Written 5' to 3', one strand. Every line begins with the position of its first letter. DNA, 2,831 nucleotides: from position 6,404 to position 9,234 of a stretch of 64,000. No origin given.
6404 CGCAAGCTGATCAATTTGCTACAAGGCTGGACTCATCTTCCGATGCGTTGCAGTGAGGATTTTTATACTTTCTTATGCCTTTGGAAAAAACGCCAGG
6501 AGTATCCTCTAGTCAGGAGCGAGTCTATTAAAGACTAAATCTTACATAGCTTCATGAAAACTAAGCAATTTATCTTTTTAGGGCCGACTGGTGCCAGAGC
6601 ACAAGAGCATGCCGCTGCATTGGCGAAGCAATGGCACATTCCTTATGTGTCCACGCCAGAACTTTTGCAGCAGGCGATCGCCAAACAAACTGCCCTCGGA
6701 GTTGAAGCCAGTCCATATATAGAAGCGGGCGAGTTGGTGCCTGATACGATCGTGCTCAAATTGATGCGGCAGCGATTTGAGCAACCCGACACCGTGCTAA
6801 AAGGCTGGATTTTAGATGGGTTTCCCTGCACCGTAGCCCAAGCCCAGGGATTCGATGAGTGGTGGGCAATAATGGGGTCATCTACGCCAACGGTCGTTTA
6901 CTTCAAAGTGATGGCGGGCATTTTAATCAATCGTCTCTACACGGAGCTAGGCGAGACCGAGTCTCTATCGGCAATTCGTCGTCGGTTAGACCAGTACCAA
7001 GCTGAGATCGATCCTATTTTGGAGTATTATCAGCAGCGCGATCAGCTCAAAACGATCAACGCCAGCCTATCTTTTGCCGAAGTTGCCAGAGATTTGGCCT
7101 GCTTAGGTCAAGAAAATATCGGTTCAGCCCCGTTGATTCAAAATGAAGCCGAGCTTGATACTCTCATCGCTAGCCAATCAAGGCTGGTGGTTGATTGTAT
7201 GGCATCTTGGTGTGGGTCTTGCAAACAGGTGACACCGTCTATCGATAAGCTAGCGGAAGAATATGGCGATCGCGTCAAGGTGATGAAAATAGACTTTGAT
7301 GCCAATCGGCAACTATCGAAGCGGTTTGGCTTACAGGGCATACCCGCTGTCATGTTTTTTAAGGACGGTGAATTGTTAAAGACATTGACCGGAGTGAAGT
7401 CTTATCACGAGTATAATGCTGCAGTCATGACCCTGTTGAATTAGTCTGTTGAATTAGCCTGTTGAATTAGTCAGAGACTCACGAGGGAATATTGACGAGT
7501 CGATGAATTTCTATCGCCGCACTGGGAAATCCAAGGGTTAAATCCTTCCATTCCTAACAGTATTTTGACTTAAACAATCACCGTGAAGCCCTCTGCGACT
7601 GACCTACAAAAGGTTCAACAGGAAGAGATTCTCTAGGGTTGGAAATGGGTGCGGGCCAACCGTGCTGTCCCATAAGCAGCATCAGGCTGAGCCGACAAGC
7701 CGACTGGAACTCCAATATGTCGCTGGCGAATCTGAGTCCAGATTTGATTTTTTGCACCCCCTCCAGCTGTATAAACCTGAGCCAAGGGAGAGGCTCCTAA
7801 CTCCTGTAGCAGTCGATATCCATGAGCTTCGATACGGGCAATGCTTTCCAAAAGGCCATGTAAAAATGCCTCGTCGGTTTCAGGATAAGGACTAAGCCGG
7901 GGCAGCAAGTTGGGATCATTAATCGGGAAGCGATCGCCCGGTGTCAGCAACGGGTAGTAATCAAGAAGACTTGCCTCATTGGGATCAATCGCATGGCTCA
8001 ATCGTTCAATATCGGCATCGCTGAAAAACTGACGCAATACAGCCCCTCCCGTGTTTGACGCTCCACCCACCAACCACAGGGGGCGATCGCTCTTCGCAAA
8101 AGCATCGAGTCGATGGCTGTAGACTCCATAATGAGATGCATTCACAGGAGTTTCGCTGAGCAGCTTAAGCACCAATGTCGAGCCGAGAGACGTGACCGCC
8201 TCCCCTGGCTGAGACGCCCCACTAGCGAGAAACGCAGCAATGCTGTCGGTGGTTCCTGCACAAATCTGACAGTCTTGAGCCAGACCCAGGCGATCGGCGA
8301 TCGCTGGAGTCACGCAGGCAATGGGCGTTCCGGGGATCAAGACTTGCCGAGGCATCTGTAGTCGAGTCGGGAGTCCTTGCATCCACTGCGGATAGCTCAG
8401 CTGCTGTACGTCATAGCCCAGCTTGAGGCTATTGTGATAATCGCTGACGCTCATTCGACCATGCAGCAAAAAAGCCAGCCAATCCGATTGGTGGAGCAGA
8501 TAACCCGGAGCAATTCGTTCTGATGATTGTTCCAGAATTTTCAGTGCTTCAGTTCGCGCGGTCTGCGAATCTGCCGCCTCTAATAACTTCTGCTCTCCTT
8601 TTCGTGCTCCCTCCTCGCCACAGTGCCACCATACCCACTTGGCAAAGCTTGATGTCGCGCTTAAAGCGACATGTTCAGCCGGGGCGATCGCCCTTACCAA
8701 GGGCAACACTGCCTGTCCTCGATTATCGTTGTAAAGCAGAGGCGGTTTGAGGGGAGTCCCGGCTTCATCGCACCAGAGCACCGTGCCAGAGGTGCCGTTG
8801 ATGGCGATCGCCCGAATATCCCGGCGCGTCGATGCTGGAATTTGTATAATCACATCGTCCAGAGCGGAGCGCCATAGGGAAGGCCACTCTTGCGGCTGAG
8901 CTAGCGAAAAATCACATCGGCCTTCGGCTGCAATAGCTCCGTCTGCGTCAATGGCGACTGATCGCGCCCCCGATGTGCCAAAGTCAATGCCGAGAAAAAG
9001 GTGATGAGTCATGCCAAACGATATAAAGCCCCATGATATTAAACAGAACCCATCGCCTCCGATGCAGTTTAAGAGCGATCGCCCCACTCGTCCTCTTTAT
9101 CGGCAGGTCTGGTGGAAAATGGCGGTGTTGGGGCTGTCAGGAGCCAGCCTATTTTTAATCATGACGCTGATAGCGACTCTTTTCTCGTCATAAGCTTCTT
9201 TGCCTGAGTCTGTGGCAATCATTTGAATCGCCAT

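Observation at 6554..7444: Adenylate-kinase-like pseudo-kinase domain fused to a thioredoxin with a non-canonical CGSC motif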

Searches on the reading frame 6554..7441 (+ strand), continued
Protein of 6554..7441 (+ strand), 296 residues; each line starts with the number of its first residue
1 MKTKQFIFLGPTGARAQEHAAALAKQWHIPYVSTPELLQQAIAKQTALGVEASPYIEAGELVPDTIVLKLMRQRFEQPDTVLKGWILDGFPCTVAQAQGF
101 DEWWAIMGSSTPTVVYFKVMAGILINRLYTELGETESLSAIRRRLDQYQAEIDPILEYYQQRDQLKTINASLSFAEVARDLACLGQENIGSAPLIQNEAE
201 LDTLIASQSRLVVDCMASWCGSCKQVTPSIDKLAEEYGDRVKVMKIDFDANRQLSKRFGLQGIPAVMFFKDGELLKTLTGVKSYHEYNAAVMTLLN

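Call 45: fold_search(model_id=the predicted structure, library=pdb)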
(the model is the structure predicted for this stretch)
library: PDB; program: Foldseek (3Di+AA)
matches with E <= 10: 1711; with E <= 0.001: 782
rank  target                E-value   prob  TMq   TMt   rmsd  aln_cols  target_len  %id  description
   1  4w5h                  2.6e-16  1.00  0.55  0.76   3.8       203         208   28  New structural conformations of adenylate kinase from Streptococcus pneumoniae D39 (released 2014-11-26)
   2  2rh5_A                1.4e-15  1.00  0.54  0.78   3.1       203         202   32  Structure of Apo Adenylate Kinase from Aquifex Aeolicus (released 2007-12-18)
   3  1ak2                  4.5e-15  1.00  0.56  0.74   3.3       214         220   25  ADENYLATE KINASE ISOENZYME-2 (released 1996-06-10)
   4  2c9y                  6.5e-15  1.00  0.55  0.74   3.0       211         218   25  Structure of human adenylate kinase 2 (released 2006-01-04)
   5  3cm0                  9.4e-15  1.00  0.53  0.81   2.9       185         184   31  Crystal structure of adenylate kinase from Thermus thermophilus HB8 (released 2008-09-23)
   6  4ntz                  1.6e-14  1.00  0.56  0.77   3.2       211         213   26  Crystal structure of Adenylate kinase from Streptococcus pneumoniae (released 2014-07-23)
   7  2cdn                  3.5e-14  1.00  0.53  0.80   3.2       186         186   38  Crystal structure of Mycobacterium tuberculosis adenylate kinase complexed with two molecules of ADP and Mg (released 2006-05-10)
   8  1p3j                  1.3e-13  1.00  0.52  0.71   4.9       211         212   25  Adenylate Kinase from Bacillus subtilis (released 2004-05-04)
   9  4np6_B                1.7e-13  1.00  0.52  0.71   4.0       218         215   28  Crystal Structure of Adenylate Kinase from Vibrio cholerae O1 biovar eltor (released 2013-12-18)
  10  1zin                  1.8e-13  1.00  0.52  0.70   4.7       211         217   24  ADENYLATE KINASE WITH BOUND AP5A (released 1997-06-16)
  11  4w5j_A                1.9e-13  1.00  0.52  0.72   4.4       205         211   26  New structural conformations of adenylate kinase from Streptococcus pneumoniae D39 with Ap5A (released 2014-11-26)
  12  4x8m                  2.2e-13  1.00  0.53  0.72   3.3       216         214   24  Crystal structure of E. coli Adenylate kinase Y171W mutant (released 2015-07-15)
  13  2bwj_B                2.3e-13  1.00  0.54  0.80   2.7       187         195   24  Structure of adenylate kinase 5 (released 2005-07-21)
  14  4nu0_A                2.5e-13  1.00  0.53  0.72   5.0       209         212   26  Crystal structure of Adenylate kinase from Streptococcus pneumoniae with Ap5A (released 2014-07-23)
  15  6rze                  2.5e-13  1.00  0.51  0.70   4.2       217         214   24  Crystal structure of E. coli Adenylate kinase R119A mutant (released 2019-08-07)
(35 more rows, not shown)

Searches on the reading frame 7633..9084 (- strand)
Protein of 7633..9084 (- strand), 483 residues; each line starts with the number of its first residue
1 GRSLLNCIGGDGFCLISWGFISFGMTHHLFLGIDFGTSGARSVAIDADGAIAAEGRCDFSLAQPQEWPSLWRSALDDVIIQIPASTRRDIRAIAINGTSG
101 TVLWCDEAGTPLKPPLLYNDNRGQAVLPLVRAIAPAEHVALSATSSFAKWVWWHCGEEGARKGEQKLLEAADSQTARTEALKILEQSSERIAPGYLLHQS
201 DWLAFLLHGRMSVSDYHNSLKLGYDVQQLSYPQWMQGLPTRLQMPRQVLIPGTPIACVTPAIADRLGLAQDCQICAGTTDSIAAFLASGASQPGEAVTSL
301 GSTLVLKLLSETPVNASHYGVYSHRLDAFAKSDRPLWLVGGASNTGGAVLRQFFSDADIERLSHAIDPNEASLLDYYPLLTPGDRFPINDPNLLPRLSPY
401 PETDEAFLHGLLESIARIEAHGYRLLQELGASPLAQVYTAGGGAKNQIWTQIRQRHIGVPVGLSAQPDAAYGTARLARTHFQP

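Call 38: search_protein_families(library=pfam, proteins=[window:7633-9084:-], max_evalue=0.00001)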
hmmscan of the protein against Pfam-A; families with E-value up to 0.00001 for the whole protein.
window:7633-9084:- (483 aa): 2 families
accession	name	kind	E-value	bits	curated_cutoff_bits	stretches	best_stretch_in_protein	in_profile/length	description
PF02782.22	FGGY_C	-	1.1e-10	42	27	1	297-477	2-194/198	FGGY family of carbohydrate kinases, C-terminal domain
PF00370.27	FGGY_N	-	1.3e-09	38.5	28.8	1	30-127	2-107/245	FGGY family of carbohydrate kinases, N-terminal domain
